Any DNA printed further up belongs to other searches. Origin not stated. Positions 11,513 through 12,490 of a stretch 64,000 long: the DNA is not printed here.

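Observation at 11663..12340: HAD-family phosphatase gene embedded inside the atp operon between atpG and atpD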

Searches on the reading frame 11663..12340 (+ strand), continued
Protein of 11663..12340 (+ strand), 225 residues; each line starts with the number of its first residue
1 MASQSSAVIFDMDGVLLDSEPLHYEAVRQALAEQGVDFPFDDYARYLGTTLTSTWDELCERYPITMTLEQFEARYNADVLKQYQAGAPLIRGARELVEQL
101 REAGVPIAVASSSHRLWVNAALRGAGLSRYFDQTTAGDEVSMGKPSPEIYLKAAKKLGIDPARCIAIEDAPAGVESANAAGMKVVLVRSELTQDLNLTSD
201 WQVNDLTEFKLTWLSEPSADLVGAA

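Call 28: find_homologous_proteins(query=L004:5106-5984:+)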
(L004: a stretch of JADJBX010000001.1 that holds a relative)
Query L004:5106-5984:+ (293 aa): 7995 proteins with E <= 0.001 among 8000 candidates; the best 120 are listed.
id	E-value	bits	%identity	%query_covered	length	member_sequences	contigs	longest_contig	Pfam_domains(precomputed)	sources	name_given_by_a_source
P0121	1.6e-177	606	95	100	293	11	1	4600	PF00231.25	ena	-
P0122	8.5e-154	529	83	99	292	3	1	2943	PF00231.25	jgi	jgi:F-type H+-transporting ATPase subunit gamma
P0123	1.5e-153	528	82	99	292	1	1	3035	PF00231.25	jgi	jgi:F-type H+-transporting ATPase subunit gamma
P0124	2.5e-153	527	83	100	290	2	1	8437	PF00231.25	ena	-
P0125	2.9e-153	527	83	99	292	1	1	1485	PF00231.25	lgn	-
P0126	3.0e-153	527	83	100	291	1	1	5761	PF00231.25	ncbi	-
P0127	3.3e-153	527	83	100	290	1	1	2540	PF00231.25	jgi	-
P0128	6.1e-153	526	84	99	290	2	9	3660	PF00231.25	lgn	-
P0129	1.2e-152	525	83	100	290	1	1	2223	PF00231.25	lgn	-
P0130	1.3e-152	525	82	99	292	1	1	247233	PF00231.25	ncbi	ncbi:MAG: ATP synthase F1 subunit gamma [Dehalococcoidia bacterium]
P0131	1.6e-152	525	83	100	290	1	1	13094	PF00231.25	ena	-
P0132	2.8e-152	524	83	100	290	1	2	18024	PF00231.25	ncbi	ncbi:MAG: ATP synthase F1 subunit gamma [Tepidiformaceae bacterium]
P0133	3.6e-152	523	82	100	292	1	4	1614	PF00231.25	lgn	-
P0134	4.2e-152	523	83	100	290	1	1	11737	PF00231.25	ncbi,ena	-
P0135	5.4e-152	523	82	100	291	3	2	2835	PF00231.25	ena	-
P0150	2.0e-149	514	80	99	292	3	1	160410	PF00231.25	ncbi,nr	ncbi:MAG: ATP synthase F1 subunit gamma [Anaerolinea sp.]|nr:ATP synthase F1 subunit gamma [Anaeroli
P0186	2.8e-147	507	80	100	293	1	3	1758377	PF00231.25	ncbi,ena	-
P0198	5.7e-147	506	80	99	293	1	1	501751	PF00231.25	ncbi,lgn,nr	ncbi:MAG: ATP synthase F1 subunit gamma [Chloroflexi bacterium]|nr:ATP synthase F1 subunit gamma [Ch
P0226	9.3e-146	502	81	100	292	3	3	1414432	PF00231.25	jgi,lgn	jgi:F-type H+-transporting ATPase subunit gamma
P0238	6.8e-145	499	78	100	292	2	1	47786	PF00231.25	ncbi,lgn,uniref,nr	ncbi:ATP synthase F1 subunit gamma [Tepidiforma sp.]|uniref:ATP synthase F1 subunit gamma n=1 Tax=Te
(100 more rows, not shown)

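Call 31: find_encoding_contigs(protein=P0238, flank=4000, max_places=3)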
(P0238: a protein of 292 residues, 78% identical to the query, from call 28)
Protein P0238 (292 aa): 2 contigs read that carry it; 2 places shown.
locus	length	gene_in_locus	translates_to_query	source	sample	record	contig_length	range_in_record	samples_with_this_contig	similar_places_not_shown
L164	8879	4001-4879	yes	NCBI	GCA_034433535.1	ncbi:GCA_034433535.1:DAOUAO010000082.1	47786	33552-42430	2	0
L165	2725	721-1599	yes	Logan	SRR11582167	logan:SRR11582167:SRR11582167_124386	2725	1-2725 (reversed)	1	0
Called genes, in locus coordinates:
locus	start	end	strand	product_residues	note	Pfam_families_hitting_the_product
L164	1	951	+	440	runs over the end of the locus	PF00119:ATP-synt_A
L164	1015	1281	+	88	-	PF00137:ATP-synt_C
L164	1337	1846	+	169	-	PF00430:ATP-synt_B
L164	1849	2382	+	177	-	PF00213:OSCP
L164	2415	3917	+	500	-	PF02874:ATP-synt_ab_N, PF00006:ATP-synt_ab, PF00306:ATP-synt_ab_C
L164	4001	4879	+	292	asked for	PF00231:ATP-synt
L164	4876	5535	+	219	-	PF00702:Hydrolase, PF12710:HAD, PF13419:HAD_2, PF13242:Hydrolase_like (faint)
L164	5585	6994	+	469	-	PF02874:ATP-synt_ab_N, PF00006:ATP-synt_ab, PF22919:ATP-synt_VA_C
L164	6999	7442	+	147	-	PF02823:ATP-synt_DE_N, PF00401:ATP-synt_DE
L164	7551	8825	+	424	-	PF00275:EPSP_synthase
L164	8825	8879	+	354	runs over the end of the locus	PF00022:Actin (faint), PF06723:MreB_Mbl, PF00012:HSP70 (weak), PF14450:FtsA (weak)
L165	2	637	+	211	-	?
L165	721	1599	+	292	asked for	PF00231:ATP-synt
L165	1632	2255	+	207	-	PF00702:Hydrolase, PF12710:HAD, PF13419:HAD_2, PF13242:Hydrolase_like (weak)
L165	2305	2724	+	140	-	?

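Call 32: find_encoding_contigs(protein=P0150, flank=4000, max_places=2)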
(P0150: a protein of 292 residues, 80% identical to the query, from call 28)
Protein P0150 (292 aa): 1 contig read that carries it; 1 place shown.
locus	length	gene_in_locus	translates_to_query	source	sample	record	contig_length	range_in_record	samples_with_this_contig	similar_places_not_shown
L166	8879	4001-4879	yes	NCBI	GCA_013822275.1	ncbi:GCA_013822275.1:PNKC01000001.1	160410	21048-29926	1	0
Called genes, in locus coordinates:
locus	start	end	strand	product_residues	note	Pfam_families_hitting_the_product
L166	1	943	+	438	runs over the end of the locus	PF00119:ATP-synt_A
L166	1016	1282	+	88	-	PF00137:ATP-synt_C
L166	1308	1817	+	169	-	PF00430:ATP-synt_B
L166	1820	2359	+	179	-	PF00213:OSCP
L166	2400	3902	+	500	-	PF02874:ATP-synt_ab_N, PF00006:ATP-synt_ab, PF00306:ATP-synt_ab_C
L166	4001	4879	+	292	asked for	PF00231:ATP-synt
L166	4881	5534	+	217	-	PF00702:Hydrolase, PF12710:HAD (weak), PF13419:HAD_2, PF13242:Hydrolase_like (weak)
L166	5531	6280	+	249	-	PF00378:ECH_1, PF16113:ECH_2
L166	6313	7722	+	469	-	PF02874:ATP-synt_ab_N, PF00006:ATP-synt_ab, PF22919:ATP-synt_VA_C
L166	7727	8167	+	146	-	PF02823:ATP-synt_DE_N, PF00401:ATP-synt_DE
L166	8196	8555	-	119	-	-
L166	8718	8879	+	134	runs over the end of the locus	-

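Call 33: find_encoding_contigs(protein=P0186, flank=4000, max_places=2)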
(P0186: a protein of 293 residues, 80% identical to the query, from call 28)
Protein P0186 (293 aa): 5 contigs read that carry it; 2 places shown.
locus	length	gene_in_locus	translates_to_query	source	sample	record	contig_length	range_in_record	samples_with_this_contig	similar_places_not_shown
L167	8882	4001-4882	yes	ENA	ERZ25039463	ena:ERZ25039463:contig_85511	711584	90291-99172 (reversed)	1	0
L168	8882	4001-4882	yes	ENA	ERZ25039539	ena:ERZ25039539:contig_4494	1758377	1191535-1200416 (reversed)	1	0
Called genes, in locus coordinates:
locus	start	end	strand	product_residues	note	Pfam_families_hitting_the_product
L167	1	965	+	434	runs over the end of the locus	PF00119:ATP-synt_A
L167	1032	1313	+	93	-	PF00137:ATP-synt_C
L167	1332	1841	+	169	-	PF00430:ATP-synt_B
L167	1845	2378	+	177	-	PF00213:OSCP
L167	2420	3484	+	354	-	PF02874:ATP-synt_ab_N, PF00006:ATP-synt_ab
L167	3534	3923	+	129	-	PF00306:ATP-synt_ab_C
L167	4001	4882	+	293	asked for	PF00231:ATP-synt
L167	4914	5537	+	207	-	PF00702:Hydrolase, PF12710:HAD (weak), PF13419:HAD_2, PF13242:Hydrolase_like (weak)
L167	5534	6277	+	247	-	PF00378:ECH_1, PF16113:ECH_2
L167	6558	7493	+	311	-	PF00006:ATP-synt_ab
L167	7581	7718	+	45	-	-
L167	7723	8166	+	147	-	PF02823:ATP-synt_DE_N, PF00401:ATP-synt_DE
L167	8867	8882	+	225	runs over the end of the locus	PF00275:EPSP_synthase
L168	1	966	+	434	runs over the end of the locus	PF00119:ATP-synt_A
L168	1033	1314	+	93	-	PF00137:ATP-synt_C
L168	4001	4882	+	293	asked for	PF00231:ATP-synt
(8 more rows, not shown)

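Call 41: search_protein_families(library=pfam, proteins=[L087:461-1876:+, L087:2055-3572:+, L087:3179-4318:+, L087:4315-5103:+, L087:5171-7627:-, L086:919-1467:+, L086:1446-2513:-, L010:45-2027:+])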
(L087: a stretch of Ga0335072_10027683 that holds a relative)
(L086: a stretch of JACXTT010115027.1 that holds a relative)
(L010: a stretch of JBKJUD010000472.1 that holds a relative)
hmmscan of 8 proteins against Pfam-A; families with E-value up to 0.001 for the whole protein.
L087:461-1876:+ (471 aa): 0 families

L087:2055-3572:+ (505 aa): 1 family
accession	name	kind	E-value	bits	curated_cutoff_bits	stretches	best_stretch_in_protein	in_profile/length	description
PF00202.27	Aminotran_3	-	4.9e-94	315.7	30.5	1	81-490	12-402/403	Aminotransferase class-III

L087:3179-4318:+ (379 aa): 1 family
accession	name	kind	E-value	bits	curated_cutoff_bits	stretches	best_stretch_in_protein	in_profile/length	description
PF01755.23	Glyco_transf_25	-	1.2e-16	61.6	24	1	136-250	3-110/199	Glycosyltransferase family 25 (LPS biosynthesis protein)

L087:4315-5103:+ (262 aa): 4 families
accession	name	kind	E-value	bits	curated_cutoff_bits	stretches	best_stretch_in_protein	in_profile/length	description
PF13419.12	HAD_2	-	1.9e-36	126.3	23.8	1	23-203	1-178/178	Haloacid dehalogenase-like hydrolase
PF00702.32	Hydrolase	-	8.9e-34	118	26.4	1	21-197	2-191/191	haloacid dehalogenase-like hydrolase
PF12710.13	HAD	-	4.7e-10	40.6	27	1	23-187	1-182/189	haloacid dehalogenase-like hydrolase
PF13242.12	Hydrolase_like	-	4.5e-07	30.1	22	1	158-225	2-74/75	HAD-hyrolase-like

L087:5171-7627:- (818 aa): 9 families
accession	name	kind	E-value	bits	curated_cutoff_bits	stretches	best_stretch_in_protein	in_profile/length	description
PF00196.25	GerE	-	1.6e-19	69.7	23.5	1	756-810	1-55/57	Bacterial regulatory proteins, luxR family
PF13424.12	TPR_12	-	2.3e-14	53.7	30.1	3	567-638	3-76/77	Tetratricopeptide repeat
PF13374.12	TPR_10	-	1.9e-06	28.2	27.5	0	569-601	4-36/42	Tetratricopeptide repeat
PF17874.7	TPR_MalT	-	0.00017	21.5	45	0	533-647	7-120/336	MalT-like TPR region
PF08281.18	Sigma70_r4_2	-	0.0002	21.4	25.7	1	756-800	9-54/54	Sigma-70, region 4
PF09339.16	HTH_IclR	-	0.00022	21.3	22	0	763-794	9-40/52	IclR helix-turn-helix domain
PF13384.12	HTH_23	-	0.00034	20.8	24.6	0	763-794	8-39/50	Homeodomain-like domain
PF13936.12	HTH_38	-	0.00048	20.2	27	0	767-793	15-41/44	Helix-turn-helix domain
PF20703.3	nSTAND1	-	0.00091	19.4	27.1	0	10-123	13-133/379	Novel STAND NTPase 1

L086:919-1467:+ (182 aa): 5 families
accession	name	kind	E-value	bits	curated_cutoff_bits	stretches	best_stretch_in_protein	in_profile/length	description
PF13599.13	Pentapeptide_4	-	1.7e-32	111.7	38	4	59-135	2-78/78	Pentapeptide repeat region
PF00805.28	Pentapeptide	-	3.3e-30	103.7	20.2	3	94-131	2-39/40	Pentapeptide repeats (8 copies)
PF13576.12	Pentapeptide_3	-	8.3e-19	68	27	2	10-48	1-41/48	Pentapeptide repeats (9 copies)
PF23894.2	LD_SV2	-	4.7e-06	27.3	29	0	8-55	45-92/92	SV2A/B/C luminal domain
PF25296.1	Decapeptide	-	0.00089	19.5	45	0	94-148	6-60/74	Decapeptide repeat region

L086:1446-2513:- (355 aa): 1 family
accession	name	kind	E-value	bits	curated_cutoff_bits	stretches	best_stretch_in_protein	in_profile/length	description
PF03969.22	AFG1_ATPase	-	7.1e-48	163.8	27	1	31-345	14-355/361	AFG1-like ATPase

L010:45-2027:+ (660 aa): 2 families
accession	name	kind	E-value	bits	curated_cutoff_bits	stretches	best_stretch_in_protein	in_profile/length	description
PF01433.26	Peptidase_M1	-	2.7e-54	184.5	27.7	1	33-243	5-217/218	Peptidase family M1 domain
PF11838.14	ERAP1_C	-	1e-47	163.6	38.2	1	322-634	1-317/318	ERAP1-like C-terminal domain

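Call 50: predict_structure(alignment_id=A2)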
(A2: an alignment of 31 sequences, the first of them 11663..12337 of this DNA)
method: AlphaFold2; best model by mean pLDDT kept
length: 225 residues; sequences in the alignment: 31
mean_pLDDT: 90.6   pTM: 0.87
mean pLDDT of the five models: 90.6, 90.3, 89.7, 89.3, 89.3
residues with pLDDT >= 90: 178; 70-90: 32; 50-70: 4; < 50: 11
segments of 3 or more residues with pLDDT < 50: 1-3, 218-225
pLDDT, mean of each block of 10 residues (from residue 1): 71 95 94 94 84 89 94 95 97 98 96 96 98 96 93 97 96 95 93 83 96 71 43
secondary structure, 60 per line:
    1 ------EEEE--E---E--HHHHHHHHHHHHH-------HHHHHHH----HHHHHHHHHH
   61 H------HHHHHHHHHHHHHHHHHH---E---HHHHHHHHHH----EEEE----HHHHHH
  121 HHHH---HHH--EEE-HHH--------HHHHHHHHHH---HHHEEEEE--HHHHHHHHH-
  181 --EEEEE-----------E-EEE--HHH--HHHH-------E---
elements in order: E7-10 H20-32 H40-46 H51-61 H68-85 H93-102 E107-110 H115-124 E133-135 H148-157 E164-168 H171-179 E183-187 E201-203 H211-214

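Call 54: fold_search(model_id=the predicted structure, library=pdb)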
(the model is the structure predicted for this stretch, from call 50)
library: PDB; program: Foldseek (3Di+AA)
matches with E <= 10: 1359; with E <= 0.001: 408
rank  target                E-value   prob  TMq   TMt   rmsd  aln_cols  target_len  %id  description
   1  4g9b                  2.7e-18  1.00  0.84  0.83   2.3       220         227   26  Crystal structure of beta-phosphoglucomutase homolog from escherichia coli, target efi-501172, with bound mg, open lid (released 2012-08-15)
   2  3l5k                  4.2e-18  1.00  0.80  0.78   5.0       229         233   30  The crystal structure of human Haloacid Dehalogenase-like Hydrolase Domain containing 1A (HDHD1A) (released 2010-03-09)
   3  7oct_A                7.4e-18  1.00  0.82  0.28   2.8       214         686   31  NADPH bound to the dehydrogenase domain of the bifunctional mannitol-1-phosphate dehydrogenase/phosphatase MtlD-N374A  (released 2022-04-20)
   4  6hdf_A                1.1e-17  1.00  0.77  0.79   3.3       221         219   24  D170N variant of beta-phosphoglucomutase from Lactococcus lactis in an open conformer to 1.4 A. (released 2020-08-26)
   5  3kbb                  4.6e-17  1.00  0.78  0.81   2.6       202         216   33  Crystal structure of putative beta-phosphoglucomutase from Thermotoga maritima (released 2009-11-17)
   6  4uar                  5.2e-17  1.00  0.76  0.76   3.1       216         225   26  Crystal structure of apo-CbbY from Rhodobacter sphaeroides (released 2014-12-31)
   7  6h90                  6.3e-17  1.00  0.82  0.84   2.5       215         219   26  K145A variant of beta-phosphoglucomutase from Lactococcus lactis inhibited by beryllium trifluoride to 1.3 A. (released 2020-08-26)
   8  1te2_A                8.1e-17  1.00  0.77  0.79   3.2       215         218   30  Putative Phosphatase Ynic from Escherichia coli K12 (released 2004-08-03)
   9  7ocq_A                8.6e-17  1.00  0.82  0.28   2.8       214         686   31  NADH bound to the dehydrogenase domain of the bifunctional mannitol-1-phosphate dehydrogenase/phosphatase MtlD from Ac (released 2022-04-20)
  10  7ocu_A                9.2e-17  1.00  0.81  0.28   2.8       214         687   31  Mannitol-1-phosphate bound to the phosphatase domain of the bifunctional mannitol-1-phosphate dehydrogenase/phosphatas (released 2022-04-27)
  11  7ocs_B                9.8e-17  1.00  0.73  0.26   3.8       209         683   30  Mannitol-1-phosphate bound to the phosphatase domain of the bifunctional mannitol-1-phosphate dehydrogenase/phosphatas (released 2022-04-27)
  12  6hdi_B                9.8e-17  1.00  0.78  0.79   3.0       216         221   27  R49A variant of beta-phosphoglucomutase from Lactococcus lactis in an open conformer to 2.0 A. (released 2020-08-26)
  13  1lvh_A                1.0e-16  1.00  0.81  0.83   2.5       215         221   26  The Structure of Phosphorylated beta-phosphoglucomutase from Lactoccocus lactis to 2.3 angstrom resolution (released 2002-08-14)
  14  7ocs_A                1.4e-16  1.00  0.74  0.27   3.8       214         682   30  Mannitol-1-phosphate bound to the phosphatase domain of the bifunctional mannitol-1-phosphate dehydrogenase/phosphatas (released 2022-04-27)
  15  5olw_A                1.4e-16  1.00  0.79  0.80   2.8       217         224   27  5-fluorotryptophan labeled beta-phosphoglucomutase in an open conformation (released 2017-11-01)
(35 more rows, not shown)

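Call 70: find_encoding_contigs(protein=P0198, flank=3500, max_places=1)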
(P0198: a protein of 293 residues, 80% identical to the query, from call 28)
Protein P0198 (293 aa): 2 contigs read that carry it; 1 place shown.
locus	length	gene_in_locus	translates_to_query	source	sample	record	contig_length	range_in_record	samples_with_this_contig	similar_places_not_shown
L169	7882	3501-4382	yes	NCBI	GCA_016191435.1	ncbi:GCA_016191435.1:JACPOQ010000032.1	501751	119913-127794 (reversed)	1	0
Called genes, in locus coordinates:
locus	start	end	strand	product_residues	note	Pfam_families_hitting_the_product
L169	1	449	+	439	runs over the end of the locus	PF00119:ATP-synt_A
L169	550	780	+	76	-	PF00137:ATP-synt_C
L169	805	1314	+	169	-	PF00430:ATP-synt_B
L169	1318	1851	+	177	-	PF00213:OSCP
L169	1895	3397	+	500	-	PF02874:ATP-synt_ab_N, PF00006:ATP-synt_ab, PF00306:ATP-synt_ab_C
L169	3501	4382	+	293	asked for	PF00231:ATP-synt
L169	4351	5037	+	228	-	PF00702:Hydrolase, PF12710:HAD, PF13419:HAD_2, PF13242:Hydrolase_like (weak)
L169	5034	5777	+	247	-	PF00378:ECH_1, PF16113:ECH_2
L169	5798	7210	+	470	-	PF02874:ATP-synt_ab_N, PF00006:ATP-synt_ab, PF22919:ATP-synt_VA_C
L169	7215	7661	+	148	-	PF02823:ATP-synt_DE_N, PF00401:ATP-synt_DE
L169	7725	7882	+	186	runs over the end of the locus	PF05685:Uma2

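Call 71: find_encoding_contigs(protein=P0226, flank=3500, max_places=1)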
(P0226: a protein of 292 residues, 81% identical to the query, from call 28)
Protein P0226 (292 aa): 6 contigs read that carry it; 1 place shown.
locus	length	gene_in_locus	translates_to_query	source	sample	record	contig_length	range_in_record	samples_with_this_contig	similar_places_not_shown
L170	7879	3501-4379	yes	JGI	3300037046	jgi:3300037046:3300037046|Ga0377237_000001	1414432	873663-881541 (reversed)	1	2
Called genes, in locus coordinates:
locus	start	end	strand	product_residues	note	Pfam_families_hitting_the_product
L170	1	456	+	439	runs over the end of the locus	PF00119:ATP-synt_A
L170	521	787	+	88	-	PF00137:ATP-synt_C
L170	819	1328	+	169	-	PF00430:ATP-synt_B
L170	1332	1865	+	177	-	PF00213:OSCP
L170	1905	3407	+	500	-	PF02874:ATP-synt_ab_N, PF00006:ATP-synt_ab, PF00306:ATP-synt_ab_C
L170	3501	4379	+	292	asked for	PF00231:ATP-synt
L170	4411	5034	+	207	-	PF00702:Hydrolase, PF12710:HAD (weak), PF13419:HAD_2, PF13242:Hydrolase_like (weak)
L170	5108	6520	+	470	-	PF02874:ATP-synt_ab_N, PF00006:ATP-synt_ab, PF22919:ATP-synt_VA_C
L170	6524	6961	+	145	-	PF02823:ATP-synt_DE_N, PF00401:ATP-synt_DE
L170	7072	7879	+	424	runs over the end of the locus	PF00275:EPSP_synthase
